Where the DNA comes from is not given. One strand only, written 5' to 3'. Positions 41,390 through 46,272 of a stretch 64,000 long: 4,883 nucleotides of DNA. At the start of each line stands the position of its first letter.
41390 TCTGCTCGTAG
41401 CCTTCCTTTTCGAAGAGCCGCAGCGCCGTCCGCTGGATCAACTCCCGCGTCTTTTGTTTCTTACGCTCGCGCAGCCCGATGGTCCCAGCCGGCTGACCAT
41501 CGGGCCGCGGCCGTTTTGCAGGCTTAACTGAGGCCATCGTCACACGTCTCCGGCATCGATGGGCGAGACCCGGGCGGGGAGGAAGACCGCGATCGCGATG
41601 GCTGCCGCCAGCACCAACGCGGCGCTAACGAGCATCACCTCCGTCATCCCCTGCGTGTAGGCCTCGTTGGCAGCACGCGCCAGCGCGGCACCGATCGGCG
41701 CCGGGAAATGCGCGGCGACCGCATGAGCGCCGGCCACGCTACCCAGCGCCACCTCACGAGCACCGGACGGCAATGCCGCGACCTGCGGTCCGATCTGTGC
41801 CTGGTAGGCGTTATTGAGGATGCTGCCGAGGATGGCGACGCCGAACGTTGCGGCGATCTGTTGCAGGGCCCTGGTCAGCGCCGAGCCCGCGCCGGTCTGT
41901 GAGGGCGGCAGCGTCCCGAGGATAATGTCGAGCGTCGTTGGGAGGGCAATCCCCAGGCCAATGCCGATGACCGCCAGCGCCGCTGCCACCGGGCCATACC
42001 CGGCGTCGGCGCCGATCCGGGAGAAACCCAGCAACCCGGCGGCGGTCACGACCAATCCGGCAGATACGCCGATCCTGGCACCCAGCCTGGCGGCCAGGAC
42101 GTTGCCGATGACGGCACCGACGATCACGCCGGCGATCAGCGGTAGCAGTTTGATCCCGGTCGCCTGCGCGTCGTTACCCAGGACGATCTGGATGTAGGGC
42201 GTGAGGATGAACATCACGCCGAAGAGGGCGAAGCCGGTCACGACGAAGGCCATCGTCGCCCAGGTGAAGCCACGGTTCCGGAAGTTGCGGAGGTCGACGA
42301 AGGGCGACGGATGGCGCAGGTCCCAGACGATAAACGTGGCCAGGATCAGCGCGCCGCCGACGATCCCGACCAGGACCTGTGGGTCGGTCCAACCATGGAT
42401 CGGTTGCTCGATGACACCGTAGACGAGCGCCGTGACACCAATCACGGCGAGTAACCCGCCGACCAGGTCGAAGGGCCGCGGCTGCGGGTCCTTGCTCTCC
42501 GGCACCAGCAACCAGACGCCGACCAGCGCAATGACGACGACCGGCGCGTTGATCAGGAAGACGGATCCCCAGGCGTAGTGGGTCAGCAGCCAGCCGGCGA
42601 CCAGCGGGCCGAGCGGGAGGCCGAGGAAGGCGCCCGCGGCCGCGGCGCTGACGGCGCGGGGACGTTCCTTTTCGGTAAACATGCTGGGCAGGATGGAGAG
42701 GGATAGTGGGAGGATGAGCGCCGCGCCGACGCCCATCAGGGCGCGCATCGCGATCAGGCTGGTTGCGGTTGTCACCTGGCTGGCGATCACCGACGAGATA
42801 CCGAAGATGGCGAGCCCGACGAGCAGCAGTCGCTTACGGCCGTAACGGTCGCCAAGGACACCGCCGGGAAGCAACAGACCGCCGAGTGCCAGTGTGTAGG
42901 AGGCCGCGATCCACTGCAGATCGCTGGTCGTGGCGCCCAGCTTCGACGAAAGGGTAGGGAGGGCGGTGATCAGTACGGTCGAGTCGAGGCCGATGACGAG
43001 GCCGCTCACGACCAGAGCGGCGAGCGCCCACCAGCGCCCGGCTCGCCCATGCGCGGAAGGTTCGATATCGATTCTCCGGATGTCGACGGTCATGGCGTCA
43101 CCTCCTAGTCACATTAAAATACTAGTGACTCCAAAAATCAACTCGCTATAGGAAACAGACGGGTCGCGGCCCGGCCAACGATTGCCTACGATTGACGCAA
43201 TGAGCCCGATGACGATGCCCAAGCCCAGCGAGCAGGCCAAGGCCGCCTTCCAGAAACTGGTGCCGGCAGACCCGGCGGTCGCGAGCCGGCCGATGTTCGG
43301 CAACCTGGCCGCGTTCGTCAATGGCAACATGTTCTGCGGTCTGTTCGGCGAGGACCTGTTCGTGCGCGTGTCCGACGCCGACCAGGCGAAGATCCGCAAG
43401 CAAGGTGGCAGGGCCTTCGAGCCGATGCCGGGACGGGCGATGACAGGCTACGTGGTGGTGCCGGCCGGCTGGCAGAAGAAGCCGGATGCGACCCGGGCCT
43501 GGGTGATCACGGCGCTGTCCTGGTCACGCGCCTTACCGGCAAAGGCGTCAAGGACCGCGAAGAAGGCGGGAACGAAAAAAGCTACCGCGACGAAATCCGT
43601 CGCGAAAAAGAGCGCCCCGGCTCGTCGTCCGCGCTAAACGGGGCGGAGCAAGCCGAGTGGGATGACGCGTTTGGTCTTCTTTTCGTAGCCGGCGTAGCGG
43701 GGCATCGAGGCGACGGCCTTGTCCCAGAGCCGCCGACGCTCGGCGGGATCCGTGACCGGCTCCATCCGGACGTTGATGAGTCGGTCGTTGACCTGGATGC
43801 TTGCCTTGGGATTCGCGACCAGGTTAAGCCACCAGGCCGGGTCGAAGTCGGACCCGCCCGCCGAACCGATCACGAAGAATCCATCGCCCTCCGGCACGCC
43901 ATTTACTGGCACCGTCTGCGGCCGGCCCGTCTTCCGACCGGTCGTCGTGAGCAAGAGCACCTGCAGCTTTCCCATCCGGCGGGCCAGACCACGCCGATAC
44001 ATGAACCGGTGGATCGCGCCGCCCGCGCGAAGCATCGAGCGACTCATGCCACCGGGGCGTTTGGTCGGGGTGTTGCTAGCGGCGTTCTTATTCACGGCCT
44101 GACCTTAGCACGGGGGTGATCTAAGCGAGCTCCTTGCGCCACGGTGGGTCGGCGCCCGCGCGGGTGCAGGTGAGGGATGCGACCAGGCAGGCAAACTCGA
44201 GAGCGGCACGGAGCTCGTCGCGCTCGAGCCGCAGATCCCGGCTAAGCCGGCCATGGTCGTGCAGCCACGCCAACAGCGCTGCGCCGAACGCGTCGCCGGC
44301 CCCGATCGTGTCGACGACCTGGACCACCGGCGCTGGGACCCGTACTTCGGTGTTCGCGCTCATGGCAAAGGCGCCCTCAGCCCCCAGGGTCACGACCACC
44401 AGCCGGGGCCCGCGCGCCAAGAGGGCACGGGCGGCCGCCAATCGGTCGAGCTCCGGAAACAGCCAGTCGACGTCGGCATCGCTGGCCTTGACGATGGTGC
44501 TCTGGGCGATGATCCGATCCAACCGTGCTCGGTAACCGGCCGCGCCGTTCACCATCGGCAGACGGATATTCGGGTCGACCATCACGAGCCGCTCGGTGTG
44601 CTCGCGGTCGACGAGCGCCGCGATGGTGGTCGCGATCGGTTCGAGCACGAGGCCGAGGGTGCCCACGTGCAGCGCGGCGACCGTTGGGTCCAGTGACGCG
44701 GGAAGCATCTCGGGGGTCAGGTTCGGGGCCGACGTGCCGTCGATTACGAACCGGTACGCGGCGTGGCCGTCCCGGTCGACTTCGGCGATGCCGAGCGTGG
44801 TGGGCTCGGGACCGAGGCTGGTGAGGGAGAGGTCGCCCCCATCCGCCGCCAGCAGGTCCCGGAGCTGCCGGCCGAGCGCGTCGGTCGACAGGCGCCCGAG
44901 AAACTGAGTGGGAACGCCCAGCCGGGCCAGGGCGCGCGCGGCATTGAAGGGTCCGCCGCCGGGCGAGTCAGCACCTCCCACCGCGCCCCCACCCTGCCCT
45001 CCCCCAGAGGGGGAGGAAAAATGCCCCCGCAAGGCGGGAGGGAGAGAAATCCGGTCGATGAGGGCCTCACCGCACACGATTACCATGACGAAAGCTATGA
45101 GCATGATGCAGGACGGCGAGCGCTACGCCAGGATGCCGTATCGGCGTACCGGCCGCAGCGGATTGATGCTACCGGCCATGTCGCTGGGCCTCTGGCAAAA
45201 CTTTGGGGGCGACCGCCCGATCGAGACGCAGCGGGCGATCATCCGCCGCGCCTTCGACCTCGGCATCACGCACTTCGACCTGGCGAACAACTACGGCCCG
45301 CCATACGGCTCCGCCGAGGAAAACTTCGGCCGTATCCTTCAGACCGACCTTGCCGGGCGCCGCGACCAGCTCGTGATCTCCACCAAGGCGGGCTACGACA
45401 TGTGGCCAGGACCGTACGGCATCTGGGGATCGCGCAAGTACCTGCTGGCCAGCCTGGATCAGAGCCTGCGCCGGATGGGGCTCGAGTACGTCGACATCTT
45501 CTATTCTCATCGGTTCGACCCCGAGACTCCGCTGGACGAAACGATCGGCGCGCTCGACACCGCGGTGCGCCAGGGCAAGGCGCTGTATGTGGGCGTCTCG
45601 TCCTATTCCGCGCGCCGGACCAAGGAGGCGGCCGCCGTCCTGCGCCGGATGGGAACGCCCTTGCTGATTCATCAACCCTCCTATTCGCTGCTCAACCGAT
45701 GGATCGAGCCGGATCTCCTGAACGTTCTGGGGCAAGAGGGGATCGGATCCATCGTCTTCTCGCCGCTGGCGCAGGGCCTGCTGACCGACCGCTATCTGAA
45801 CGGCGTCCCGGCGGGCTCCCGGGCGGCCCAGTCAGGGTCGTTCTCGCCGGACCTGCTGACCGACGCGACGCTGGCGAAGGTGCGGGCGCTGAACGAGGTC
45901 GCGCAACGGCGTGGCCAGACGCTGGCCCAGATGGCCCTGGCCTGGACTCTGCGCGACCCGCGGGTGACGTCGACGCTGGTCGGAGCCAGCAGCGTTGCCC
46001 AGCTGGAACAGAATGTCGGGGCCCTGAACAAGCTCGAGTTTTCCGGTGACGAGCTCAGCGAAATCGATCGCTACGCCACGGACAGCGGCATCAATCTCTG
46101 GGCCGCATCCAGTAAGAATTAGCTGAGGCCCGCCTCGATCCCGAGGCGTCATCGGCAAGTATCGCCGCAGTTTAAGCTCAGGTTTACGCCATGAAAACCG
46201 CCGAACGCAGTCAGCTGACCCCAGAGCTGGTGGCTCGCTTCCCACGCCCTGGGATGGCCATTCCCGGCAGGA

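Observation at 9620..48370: Dispersed G/C-rich hairpin repeat family at 12 loci: two hairpin types sharing an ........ module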

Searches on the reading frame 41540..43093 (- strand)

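Call 63: search_protein_families(library=pfam, proteins=[window:41540-43093:-], max_evalue=0.001)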
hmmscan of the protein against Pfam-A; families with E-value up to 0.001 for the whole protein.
window:41540-43093:- (517 aa): 3 families
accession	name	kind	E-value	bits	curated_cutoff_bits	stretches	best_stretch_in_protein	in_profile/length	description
PF07690.21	MFS_1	-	4.4e-54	184.1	33.4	1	28-418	2-346/347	Major Facilitator Superfamily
PF05977.19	MFS_3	-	3.4e-06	26.2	27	1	53-198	41-191/524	Transmembrane secretion effector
PF00083.30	Sugar_tr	-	6.1e-06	25.8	22.3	1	49-127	38-119/452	Sugar (and other) transporter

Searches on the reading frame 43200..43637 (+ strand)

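Call 63: search_protein_families(library=pfam, proteins=[window:43200-43637:+], max_evalue=0.001)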
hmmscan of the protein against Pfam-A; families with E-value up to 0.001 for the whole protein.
window:43200-43637:+ (145 aa): 1 family
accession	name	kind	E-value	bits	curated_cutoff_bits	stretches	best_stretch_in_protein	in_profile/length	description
PF04993.18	TfoX_N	-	2.8e-16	59.8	30.1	1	26-106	8-88/91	TfoX N-terminal domain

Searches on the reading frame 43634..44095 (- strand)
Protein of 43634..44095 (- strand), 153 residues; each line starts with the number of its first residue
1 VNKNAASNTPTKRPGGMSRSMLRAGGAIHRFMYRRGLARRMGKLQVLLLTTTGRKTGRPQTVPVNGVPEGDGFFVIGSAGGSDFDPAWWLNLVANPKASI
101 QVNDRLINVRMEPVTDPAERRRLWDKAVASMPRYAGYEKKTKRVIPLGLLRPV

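Call 65: search_protein_families(library=pfam, proteins=[window:43634-44095:-], max_evalue=0.001)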
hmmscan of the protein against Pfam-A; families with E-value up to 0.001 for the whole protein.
window:43634-44095:- (153 aa): 2 families
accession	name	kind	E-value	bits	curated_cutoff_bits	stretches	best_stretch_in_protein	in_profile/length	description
PF04075.20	F420H2_quin_red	-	1.1e-28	100.4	22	1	37-148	16-126/130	F420H(2)-dependent quinone reductase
PF01243.27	PNPOx_N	-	7.9e-05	23.5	28.1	1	45-140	13-98/120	Pyridoxamine 5'-phosphate oxidase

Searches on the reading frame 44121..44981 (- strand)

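Call 47: search_protein_families(library=pfam, proteins=[window:44121-44981:-], max_evalue=0.01)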
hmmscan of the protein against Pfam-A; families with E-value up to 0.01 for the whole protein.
window:44121-44981:- (286 aa): 1 family
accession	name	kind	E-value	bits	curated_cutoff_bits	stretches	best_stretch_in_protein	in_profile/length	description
PF00294.29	PfkB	-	3.8e-42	145.1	25.8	1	6-281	34-299/302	pfkB family carbohydrate kinase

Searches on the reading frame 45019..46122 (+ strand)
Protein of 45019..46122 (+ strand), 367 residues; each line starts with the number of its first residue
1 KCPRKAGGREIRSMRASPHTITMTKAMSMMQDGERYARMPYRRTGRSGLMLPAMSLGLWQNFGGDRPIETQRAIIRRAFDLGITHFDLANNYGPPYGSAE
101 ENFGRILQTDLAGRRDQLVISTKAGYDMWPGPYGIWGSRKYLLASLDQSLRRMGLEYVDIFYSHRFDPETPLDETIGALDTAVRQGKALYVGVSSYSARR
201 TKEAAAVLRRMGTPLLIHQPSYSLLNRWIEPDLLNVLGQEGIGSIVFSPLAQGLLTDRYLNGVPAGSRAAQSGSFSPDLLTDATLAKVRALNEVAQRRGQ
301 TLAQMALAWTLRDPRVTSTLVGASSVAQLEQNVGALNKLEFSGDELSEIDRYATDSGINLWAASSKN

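Call 47: search_protein_families(library=pfam, proteins=[window:45019-46122:+], max_evalue=0.01)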
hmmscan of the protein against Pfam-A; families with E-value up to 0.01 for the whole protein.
window:45019-46122:+ (367 aa): 1 family
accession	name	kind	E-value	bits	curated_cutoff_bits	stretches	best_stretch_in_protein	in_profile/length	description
PF00248.27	Aldo_ket_red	-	1.1e-71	241.7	24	1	54-351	2-288/291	Aldo/keto reductase family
